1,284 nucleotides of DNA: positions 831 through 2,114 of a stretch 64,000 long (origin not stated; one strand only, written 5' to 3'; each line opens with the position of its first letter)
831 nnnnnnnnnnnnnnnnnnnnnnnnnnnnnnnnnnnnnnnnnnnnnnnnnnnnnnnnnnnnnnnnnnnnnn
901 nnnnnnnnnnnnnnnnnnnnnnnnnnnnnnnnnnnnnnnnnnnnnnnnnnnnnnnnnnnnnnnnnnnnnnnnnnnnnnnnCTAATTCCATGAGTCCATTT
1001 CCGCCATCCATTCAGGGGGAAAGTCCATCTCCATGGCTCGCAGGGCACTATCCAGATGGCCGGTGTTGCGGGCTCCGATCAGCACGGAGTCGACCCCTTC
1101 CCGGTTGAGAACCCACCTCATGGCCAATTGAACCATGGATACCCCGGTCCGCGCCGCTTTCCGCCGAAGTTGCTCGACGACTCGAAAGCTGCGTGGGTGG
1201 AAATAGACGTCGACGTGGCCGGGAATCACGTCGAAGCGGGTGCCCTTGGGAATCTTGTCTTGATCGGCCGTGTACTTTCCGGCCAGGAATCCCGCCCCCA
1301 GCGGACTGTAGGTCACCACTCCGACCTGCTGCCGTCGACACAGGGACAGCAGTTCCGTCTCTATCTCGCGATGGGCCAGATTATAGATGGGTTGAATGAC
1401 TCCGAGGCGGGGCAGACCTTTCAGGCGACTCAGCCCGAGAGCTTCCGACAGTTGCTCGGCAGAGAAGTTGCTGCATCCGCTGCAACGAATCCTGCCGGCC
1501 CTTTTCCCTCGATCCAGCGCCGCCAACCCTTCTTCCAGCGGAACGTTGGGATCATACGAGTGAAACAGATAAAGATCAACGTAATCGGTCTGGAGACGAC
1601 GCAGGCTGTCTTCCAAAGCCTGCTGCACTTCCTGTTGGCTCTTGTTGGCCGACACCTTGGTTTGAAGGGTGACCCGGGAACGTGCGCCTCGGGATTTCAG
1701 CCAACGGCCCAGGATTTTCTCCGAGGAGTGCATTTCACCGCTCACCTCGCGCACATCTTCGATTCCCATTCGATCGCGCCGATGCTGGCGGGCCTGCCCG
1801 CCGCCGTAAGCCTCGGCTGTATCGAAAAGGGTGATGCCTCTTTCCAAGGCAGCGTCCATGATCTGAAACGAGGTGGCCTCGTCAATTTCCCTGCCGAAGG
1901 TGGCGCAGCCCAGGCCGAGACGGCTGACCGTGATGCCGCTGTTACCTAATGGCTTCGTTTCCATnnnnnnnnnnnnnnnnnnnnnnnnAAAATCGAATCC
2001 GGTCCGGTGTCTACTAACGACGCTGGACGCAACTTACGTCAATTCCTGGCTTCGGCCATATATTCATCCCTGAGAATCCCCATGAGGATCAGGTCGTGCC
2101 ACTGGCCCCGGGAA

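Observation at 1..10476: Nine-gene minus-strand operon combining hydantoinase/oxoprolinase, D-aminoacylase, BKACE, DapA-like lyase, GNAT, AKR and MlrC-like peptidase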

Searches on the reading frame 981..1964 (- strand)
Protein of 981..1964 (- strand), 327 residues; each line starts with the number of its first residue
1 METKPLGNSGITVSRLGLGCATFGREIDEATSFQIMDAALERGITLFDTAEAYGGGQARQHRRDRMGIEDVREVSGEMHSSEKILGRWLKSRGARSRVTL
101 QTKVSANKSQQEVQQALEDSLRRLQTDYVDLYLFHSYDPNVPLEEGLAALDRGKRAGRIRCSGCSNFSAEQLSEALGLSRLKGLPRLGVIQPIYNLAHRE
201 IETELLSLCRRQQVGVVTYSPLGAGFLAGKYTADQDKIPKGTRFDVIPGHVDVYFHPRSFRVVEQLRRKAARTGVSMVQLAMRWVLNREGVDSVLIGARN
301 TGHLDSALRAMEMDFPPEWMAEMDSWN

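Call 7: search_protein_families(library=pfam, proteins=[window:981-1964:-])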
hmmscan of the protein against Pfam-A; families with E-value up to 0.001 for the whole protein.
window:981-1964:- (327 aa): 1 family
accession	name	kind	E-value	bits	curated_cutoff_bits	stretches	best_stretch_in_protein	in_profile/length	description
PF00248.27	Aldo_ket_red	-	5e-70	236.3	24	1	15-325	1-288/291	Aldo/keto reductase family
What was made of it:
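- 981..1964 (-): Aldo/keto reductase, 327 aa, part of the lineage 'backbone'. PF00248, E 5e-70 (call 7).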

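Call 9: search_protein_families(library=ncbifam, proteins=[window:981-1964:-], max_evalue=0.00001)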
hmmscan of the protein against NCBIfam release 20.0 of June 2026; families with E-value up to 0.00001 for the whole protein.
window:981-1964:- (327 aa): 7 families
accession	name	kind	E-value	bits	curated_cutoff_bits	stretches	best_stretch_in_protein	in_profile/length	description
TIGR01293.1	Kv_beta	subfamily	2.4e-36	125.4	365.4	1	1-313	1-303/319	voltage-dependent potassium channel subunit beta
NF007912.0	PRK10625.1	equivalog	1.2e-35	123.5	415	1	6-324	6-335/346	NADP(H)-dependent aldo-keto reductase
NF049922.1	MethglyxlRedYdjG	equivalog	2.2e-34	119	550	1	1-320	1-314/326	NADH-dependent methylglyoxal reductase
NF007388.0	PRK09912.1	subfamily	5.7e-30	104.4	448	1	5-324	17-329/346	L-glyceraldehyde 3-phosphate reductase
NF007695.0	PRK10376.1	subfamily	6.7e-19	68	280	1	19-225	29-217/290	oxidoreductase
NF008377.0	PRK11172.1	equivalog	1.4e-13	50.7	327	1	89-177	49-141/267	2,5-didehydrogluconate reductase DkgB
NF008598.0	PRK11565.1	equivalog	3e-11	42.9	425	1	80-176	52-149/275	2,5-didehydrogluconate reductase DkgA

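Call 41: find_homologous_proteins(query=window:981-1964:-, max_evalue=1e-30)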
Query window:981-1964:- (327 aa): 3698 proteins with E <= 1e-30 among 8000 candidates; the best 120 are listed.
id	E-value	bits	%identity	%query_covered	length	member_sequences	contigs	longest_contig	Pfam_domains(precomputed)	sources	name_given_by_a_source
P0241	1.2e-215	732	100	100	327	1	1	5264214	PF00248.28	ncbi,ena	-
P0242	3.1e-188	642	87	100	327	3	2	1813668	PF00248.28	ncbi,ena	-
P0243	1.7e-187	640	86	100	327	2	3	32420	PF00248.28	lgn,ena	-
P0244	1.2e-184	631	87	100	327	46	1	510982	PF00248.28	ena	-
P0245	7.9e-183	625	85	100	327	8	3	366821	PF00248.28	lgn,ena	-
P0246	3.3e-182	623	85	100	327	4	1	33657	PF00248.28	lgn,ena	-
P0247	1.8e-181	620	84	100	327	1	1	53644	PF00248.28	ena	-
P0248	7.5e-181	618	84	100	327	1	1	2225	PF00248.28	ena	-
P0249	8.3e-181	618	84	100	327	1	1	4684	PF00248.28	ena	-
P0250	1.7e-180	617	84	100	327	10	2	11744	PF00248.28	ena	-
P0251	2.4e-180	616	83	100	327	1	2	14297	PF00248.28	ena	-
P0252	4.4e-180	616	84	100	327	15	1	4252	PF00248.28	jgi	-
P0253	6.8e-180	615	83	100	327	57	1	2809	PF00248.28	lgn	-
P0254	5.7e-178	609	83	100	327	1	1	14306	PF00248.28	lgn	-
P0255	7.8e-177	605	82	100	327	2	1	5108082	PF00248.28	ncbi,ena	-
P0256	2.6e-174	597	79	100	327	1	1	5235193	PF00248.28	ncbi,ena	-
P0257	2.8e-169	580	79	100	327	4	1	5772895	PF00248.28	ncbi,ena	-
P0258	1.1e-167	575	77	100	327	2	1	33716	PF00248.28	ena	-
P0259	6.9e-148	510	69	100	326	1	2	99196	PF00248.28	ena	-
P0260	1.5e-145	502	66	100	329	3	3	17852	PF00248.28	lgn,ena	-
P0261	3.8e-137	475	64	100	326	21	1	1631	PF00248.28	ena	-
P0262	6.3e-136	471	84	76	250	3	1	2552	PF00248.28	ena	-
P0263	1.6e-135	469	64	100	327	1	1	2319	PF00248.28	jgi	jgi:aryl-alcohol dehydrogenase-like predicted oxidoreductase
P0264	4.4e-135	468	67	96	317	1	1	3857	PF00248.28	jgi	jgi:aryl-alcohol dehydrogenase-like predicted oxidoreductase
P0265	2.2e-133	462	62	100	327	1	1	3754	PF00248.28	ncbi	-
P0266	1.6e-132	459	83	76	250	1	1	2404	PF00248.28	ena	-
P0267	2.9e-132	459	62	100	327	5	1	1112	PF00248.28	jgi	jgi:aryl-alcohol dehydrogenase-like predicted oxidoreductase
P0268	5.3e-132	458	62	100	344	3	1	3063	PF00248.28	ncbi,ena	-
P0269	7.0e-132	457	63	100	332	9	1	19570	PF00248.28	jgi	jgi:aryl-alcohol dehydrogenase-like predicted oxidoreductase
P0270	7.8e-132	457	62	100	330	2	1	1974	PF00248.28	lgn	-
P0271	1.2e-131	456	61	100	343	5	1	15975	PF00248.28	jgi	-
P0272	1.3e-131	456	60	100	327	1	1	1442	PF00248.28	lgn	-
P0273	1.6e-131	456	62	100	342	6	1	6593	PF00248.28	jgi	jgi:1-deoxyxylulose-5-phosphate synthase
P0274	3.1e-131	455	61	100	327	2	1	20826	PF00248.28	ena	-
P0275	1.8e-130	453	60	100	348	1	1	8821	PF00248.28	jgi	jgi:1-deoxyxylulose-5-phosphate synthase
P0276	2.2e-130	452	61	100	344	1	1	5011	PF00248.28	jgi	jgi:aryl-alcohol dehydrogenase-like predicted oxidoreductase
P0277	3.0e-130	452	61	100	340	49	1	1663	PF00248.28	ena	-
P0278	3.1e-130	452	60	100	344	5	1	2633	PF00248.28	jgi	jgi:aryl-alcohol dehydrogenase-like predicted oxidoreductase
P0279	3.7e-130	452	61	100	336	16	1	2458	PF00248.28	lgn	-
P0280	4.7e-130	451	61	100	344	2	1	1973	PF00248.28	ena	-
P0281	5.8e-130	451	66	96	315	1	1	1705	PF00248.28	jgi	jgi:aryl-alcohol dehydrogenase-like predicted oxidoreductase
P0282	7.1e-130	451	61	100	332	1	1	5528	PF00248.28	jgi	jgi:aryl-alcohol dehydrogenase-like predicted oxidoreductase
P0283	8.8e-130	450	60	100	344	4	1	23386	PF00248.28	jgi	-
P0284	5.6e-129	448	60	100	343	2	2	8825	PF00248.28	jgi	-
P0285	6.0e-129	448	62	100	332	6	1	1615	PF00248.28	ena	-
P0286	1.7e-128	446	60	100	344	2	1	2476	PF00248.28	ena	-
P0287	1.8e-128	446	59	100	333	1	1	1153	PF00248.28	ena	-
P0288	2.2e-128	446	61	100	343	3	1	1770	PF00248.28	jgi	jgi:aryl-alcohol dehydrogenase-like predicted oxidoreductase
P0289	3.3e-128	445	61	100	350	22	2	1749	PF00248.28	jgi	jgi:aryl-alcohol dehydrogenase-like predicted oxidoreductase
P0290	3.7e-128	445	80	77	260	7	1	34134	PF00248.28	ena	-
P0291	7.4e-128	444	61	100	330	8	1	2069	PF00248.28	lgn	-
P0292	8.8e-128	444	61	100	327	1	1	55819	PF00248.28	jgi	jgi:aryl-alcohol dehydrogenase-like predicted oxidoreductase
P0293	1.5e-127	443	60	100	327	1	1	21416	PF00248.28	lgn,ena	-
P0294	1.6e-127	443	60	100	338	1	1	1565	PF00248.28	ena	-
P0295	3.8e-127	442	61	100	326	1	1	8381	PF00248.28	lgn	-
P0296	3.9e-127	442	59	100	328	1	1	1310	PF00248.28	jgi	jgi:1-deoxyxylulose-5-phosphate synthase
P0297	9.3e-127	440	61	97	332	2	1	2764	PF00248.28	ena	-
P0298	7.2e-126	438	60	100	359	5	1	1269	PF00248.28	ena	-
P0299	7.3e-126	437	59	100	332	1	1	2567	PF00248.28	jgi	-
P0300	7.5e-126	437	60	100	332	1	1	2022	PF00248.28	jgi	jgi:1-deoxyxylulose-5-phosphate synthase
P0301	8.8e-126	437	61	98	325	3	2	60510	PF00248.28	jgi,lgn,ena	jgi:aryl-alcohol dehydrogenase-like predicted oxidoreductase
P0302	1.7e-125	436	59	100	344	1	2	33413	PF00248.28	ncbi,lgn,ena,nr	ncbi:MAG: aldo/keto reductase [Acidobacteria bacterium]|nr:aldo/keto reductase [Acidobacteriota bact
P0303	5.2e-125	435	60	100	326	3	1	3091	PF00248.28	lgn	-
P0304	7.6e-125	434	59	100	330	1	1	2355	PF00248.28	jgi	jgi:1-deoxyxylulose-5-phosphate synthase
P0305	8.3e-125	434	57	100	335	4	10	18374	PF00248.28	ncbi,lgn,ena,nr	ncbi:MAG: aldo/keto reductase [Acidimicrobiia bacterium]|nr:aldo/keto reductase [Acidimicrobiia bact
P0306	1.1e-124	434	62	95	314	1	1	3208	PF00248.28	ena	-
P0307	1.6e-123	430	61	99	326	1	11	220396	PF00248.28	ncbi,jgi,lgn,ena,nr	ncbi:MAG TPA: aldo/keto reductase [Bryobacteraceae bacterium]|nr:aldo/keto reductase [Bryobacteracea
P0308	3.6e-123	429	59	100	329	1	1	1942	PF00248.28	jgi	jgi:aryl-alcohol dehydrogenase-like predicted oxidoreductase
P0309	4.2e-123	428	59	100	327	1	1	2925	PF00248.28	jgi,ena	-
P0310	1.4e-122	427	60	100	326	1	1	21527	PF00248.28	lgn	-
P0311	1.8e-122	426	59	100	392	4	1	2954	PF00248.28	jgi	jgi:aryl-alcohol dehydrogenase-like predicted oxidoreductase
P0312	2.7e-122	426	60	95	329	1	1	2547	PF00248.28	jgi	jgi:aryl-alcohol dehydrogenase-like predicted oxidoreductase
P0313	3.6e-122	425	58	99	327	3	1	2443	PF00248.28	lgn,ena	-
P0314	4.1e-122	425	60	100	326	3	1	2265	PF00248.28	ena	-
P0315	4.3e-122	425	58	100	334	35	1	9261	PF00248.28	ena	-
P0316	5.2e-122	425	58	100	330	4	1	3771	PF00248.28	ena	-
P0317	6.3e-122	425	59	99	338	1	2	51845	PF00248.28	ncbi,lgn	-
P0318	8.8e-122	424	58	100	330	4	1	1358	PF00248.28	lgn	-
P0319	1.2e-121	424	60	100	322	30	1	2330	PF00248.28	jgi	jgi:aryl-alcohol dehydrogenase-like predicted oxidoreductase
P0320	1.7e-121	423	58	100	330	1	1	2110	PF00248.28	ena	-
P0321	2.0e-121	423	61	98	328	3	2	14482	PF00248.28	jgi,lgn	jgi:aryl-alcohol dehydrogenase-like predicted oxidoreductase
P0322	2.5e-121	423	57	100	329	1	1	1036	PF00248.28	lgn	-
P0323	2.6e-121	423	58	100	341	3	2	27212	PF00248.28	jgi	-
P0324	2.8e-121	422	60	100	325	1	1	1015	PF00248.28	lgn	-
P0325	2.9e-121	422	59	100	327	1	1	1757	PF00248.28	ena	-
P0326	3.7e-121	422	59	99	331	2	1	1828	PF00248.28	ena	-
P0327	4.6e-121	422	57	100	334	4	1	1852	PF00248.28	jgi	jgi:1-deoxyxylulose-5-phosphate synthase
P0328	5.5e-121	421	61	98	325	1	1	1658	PF00248.28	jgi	jgi:aryl-alcohol dehydrogenase-like predicted oxidoreductase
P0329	5.8e-121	421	58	100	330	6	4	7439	PF00248.28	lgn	-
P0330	8.4e-121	421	57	100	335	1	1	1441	PF00248.28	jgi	jgi:aryl-alcohol dehydrogenase-like predicted oxidoreductase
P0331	1.0e-120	421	58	100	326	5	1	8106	PF00248.28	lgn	-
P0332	2.5e-120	419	58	100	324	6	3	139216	PF00248.28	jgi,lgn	jgi:aryl-alcohol dehydrogenase-like predicted oxidoreductase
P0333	2.8e-120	419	59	99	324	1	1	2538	PF00248.28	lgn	-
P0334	2.3e-119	416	59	99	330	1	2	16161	PF00248.28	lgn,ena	-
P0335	2.7e-119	416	58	100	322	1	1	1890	PF00248.28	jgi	jgi:aryl-alcohol dehydrogenase-like predicted oxidoreductase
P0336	2.9e-119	416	58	100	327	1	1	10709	PF00248.28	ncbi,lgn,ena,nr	ncbi:MAG: aldo/keto reductase [Acidobacteria bacterium]|nr:aldo/keto reductase [Acidobacteriota bact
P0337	3.4e-119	416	56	100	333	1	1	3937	PF00248.28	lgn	-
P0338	3.5e-119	416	59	99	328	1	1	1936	PF00248.28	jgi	jgi:aryl-alcohol dehydrogenase-like predicted oxidoreductase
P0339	6.4e-119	415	59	98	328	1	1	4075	PF00248.28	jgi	jgi:aryl-alcohol dehydrogenase-like predicted oxidoreductase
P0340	8.0e-119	414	58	100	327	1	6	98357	PF00248.28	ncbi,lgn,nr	ncbi:MAG: aldo/keto reductase [Bryobacterales bacterium]|nr:aldo/keto reductase [Bryobacterales bact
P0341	8.6e-119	414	59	100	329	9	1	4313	PF00248.28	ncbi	-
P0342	1.0e-118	414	57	100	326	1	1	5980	PF00248.28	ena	-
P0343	1.4e-118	414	58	98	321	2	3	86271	PF00248.28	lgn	-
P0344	1.8e-118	413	57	100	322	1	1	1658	PF00248.28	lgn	-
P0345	2.0e-118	413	61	98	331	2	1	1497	PF00248.28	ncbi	-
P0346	3.7e-118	412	56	100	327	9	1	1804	PF00248.28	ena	-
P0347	5.2e-118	412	56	100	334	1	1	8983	PF00248.28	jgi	jgi:aryl-alcohol dehydrogenase-like predicted oxidoreductase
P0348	6.4e-118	411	63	89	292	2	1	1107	PF00248.28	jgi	jgi:aryl-alcohol dehydrogenase-like predicted oxidoreductase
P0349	8.3e-118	411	59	96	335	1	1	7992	PF00248.28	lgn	-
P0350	9.6e-118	411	57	100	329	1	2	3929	PF00248.28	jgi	jgi:1-deoxyxylulose-5-phosphate synthase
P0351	1.0e-117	411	58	99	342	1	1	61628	PF00248.28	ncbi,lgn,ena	-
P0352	1.1e-117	411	58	100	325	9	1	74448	PF00248.28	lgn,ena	-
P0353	1.5e-117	410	54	100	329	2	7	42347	PF00248.28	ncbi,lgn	ncbi:MAG: aldo/keto reductase [Bryobacteraceae bacterium]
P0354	3.3e-117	409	57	100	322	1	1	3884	PF00248.28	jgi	jgi:aryl-alcohol dehydrogenase-like predicted oxidoreductase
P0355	5.1e-117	408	56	100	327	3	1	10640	PF00248.28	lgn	-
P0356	6.4e-117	408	57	99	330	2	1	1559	PF00248.28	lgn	-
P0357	7.2e-117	408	57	99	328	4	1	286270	PF00248.28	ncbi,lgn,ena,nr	ncbi:MAG: aldo/keto reductase [Acidobacteria bacterium]|nr:aldo/keto reductase [Acidobacteriota bact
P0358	7.6e-117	408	58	97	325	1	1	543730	PF00248.28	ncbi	ncbi:MAG: aldo/keto reductase [Bryobacteraceae bacterium]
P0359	1.1e-116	407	58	97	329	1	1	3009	PF00248.28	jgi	jgi:1-deoxyxylulose-5-phosphate synthase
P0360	2.1e-116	406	55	98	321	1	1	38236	PF00248.28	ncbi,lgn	-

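Call 42: find_encoding_contigs(protein=P0241, flank=10000, max_places=1)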
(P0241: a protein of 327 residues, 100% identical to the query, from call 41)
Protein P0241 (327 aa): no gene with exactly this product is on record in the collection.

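Call 43: find_encoding_contigs(protein=P0259, flank=10000, max_places=2)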
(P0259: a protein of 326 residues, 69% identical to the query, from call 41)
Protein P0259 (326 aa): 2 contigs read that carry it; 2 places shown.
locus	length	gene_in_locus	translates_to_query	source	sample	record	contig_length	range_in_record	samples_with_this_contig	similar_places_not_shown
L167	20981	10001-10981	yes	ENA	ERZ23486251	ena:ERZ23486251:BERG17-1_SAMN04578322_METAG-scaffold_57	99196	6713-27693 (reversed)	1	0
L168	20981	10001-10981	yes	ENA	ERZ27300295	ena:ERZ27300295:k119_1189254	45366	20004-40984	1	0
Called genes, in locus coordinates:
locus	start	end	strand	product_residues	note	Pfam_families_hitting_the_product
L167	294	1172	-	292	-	PF04794:YdjC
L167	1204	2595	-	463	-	PF07364:DUF1485, PF07171:MlrC_C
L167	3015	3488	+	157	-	-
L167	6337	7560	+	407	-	PF13570:Beta-prop_ACSF4 (weak), PF13360:PQQ_2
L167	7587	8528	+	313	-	PF00701:DHDPS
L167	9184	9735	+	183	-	PF13302:Acetyltransf_3, PF13420:Acetyltransf_4, PF13523:Acetyltransf_8 (weak), PF00583:Acetyltransf_1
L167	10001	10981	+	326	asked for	PF00248:Aldo_ket_red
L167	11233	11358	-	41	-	-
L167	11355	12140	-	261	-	PF03328:HpcH_HpaI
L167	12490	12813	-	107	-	-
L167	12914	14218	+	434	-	PF07883:Cupin_2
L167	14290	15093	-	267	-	PF05721:PhyH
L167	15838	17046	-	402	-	PF01546:Peptidase_M20, PF07687:M20_dimer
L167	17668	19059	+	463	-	PF13088:BNR_2 (faint), PF15902:Sortilin-Vps10 (faint), PF02012:BNR (faint)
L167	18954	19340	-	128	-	PF04241:DUF423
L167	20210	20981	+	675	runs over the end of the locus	PF20091:Abhydrolase_10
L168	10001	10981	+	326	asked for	PF00248:Aldo_ket_red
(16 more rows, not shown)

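Call 44: find_encoding_contigs(protein=P0260, flank=10000, max_places=2)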
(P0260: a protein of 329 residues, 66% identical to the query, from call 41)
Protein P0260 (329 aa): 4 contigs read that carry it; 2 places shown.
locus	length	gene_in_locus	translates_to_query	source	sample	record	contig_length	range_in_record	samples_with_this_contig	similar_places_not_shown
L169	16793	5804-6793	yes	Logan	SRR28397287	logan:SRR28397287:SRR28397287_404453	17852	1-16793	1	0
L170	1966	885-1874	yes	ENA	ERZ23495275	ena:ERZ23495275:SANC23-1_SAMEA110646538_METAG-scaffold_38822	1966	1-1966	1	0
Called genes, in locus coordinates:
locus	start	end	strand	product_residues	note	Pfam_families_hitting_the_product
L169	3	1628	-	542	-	?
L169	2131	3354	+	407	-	PF13360:PQQ_2, PF13570:Beta-prop_ACSF4 (weak), PF01011:PQQ (faint), PF13360:PQQ_2 (weak)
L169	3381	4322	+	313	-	PF00701:DHDPS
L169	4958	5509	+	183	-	PF13302:Acetyltransf_3, PF13420:Acetyltransf_4, PF13523:Acetyltransf_8 (faint), PF00583:Acetyltransf_1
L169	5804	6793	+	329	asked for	PF00248:Aldo_ket_red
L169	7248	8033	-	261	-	PF03328:HpcH_HpaI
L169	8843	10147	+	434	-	PF00190:Cupin_1 (faint), PF07883:Cupin_2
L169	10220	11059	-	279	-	PF05721:PhyH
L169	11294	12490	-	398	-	PF01546:Peptidase_M20, PF07687:M20_dimer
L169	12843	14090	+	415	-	PF13088:BNR_2 (faint), PF15902:Sortilin-Vps10 (faint), PF02012:BNR (faint)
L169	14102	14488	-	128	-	PF04241:DUF423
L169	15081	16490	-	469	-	PF01425:Amidase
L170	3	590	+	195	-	?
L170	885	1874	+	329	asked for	PF00248:Aldo_ket_red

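Call 46: find_encoding_contigs(protein=P0307, flank=8000, max_places=3)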
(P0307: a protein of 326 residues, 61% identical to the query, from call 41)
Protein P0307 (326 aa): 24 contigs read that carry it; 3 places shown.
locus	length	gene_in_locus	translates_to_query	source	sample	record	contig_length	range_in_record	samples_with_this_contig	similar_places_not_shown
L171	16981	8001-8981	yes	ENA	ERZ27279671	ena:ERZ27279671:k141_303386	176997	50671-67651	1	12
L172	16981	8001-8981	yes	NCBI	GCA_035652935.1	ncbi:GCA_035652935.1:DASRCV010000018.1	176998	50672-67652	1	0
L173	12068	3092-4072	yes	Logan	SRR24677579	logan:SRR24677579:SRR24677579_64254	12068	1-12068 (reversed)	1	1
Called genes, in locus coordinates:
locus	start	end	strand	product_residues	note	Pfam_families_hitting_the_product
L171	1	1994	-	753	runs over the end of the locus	PF09371:Tex_N, PF22706:Tex_central_region, PF14639:YqgF, PF16921:Tex_YqgF, PF14635:HHH_7, PF12836:HHH_3, PF17674:HHH_9, PF00575:S1, +1 more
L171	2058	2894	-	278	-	PF00072:Response_reg, PF02518:HATPase_c (faint), PF13581:HATPase_c_2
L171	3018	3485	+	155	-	PF00383:dCMP_cyt_deam_1, PF14437:MafB19-deam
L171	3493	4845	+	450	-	PF22484:DUF6986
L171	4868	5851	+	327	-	PF00248:Aldo_ket_red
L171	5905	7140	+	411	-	PF02746:MR_MLE_N, PF13378:MR_MLE_C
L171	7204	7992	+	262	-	PF05721:PhyH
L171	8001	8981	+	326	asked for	PF00248:Aldo_ket_red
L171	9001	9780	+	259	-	PF03328:HpcH_HpaI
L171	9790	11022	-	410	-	PF07690:MFS_1 (faint)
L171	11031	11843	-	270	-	PF01061:ABC2_membrane, PF12698:ABC2_membrane_3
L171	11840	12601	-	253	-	PF00005:ABC_tran, PF13304:AAA_21 (faint)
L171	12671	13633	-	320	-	PF01261:AP_endonuc_2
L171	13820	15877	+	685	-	PF01833:TIG (faint), PF25174:Beta-prop_THOC3 (weak), PF21783:YNCE (faint)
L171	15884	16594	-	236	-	PF08713:DNA_alkylation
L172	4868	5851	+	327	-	PF00248:Aldo_ket_red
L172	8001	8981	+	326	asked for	PF00248:Aldo_ket_red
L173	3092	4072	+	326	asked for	PF00248:Aldo_ket_red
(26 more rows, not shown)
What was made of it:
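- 981..1964 (-): At 61% identity it sits instead with MR_MLE, PhyH and HpcH_HpaI genes (call 46).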
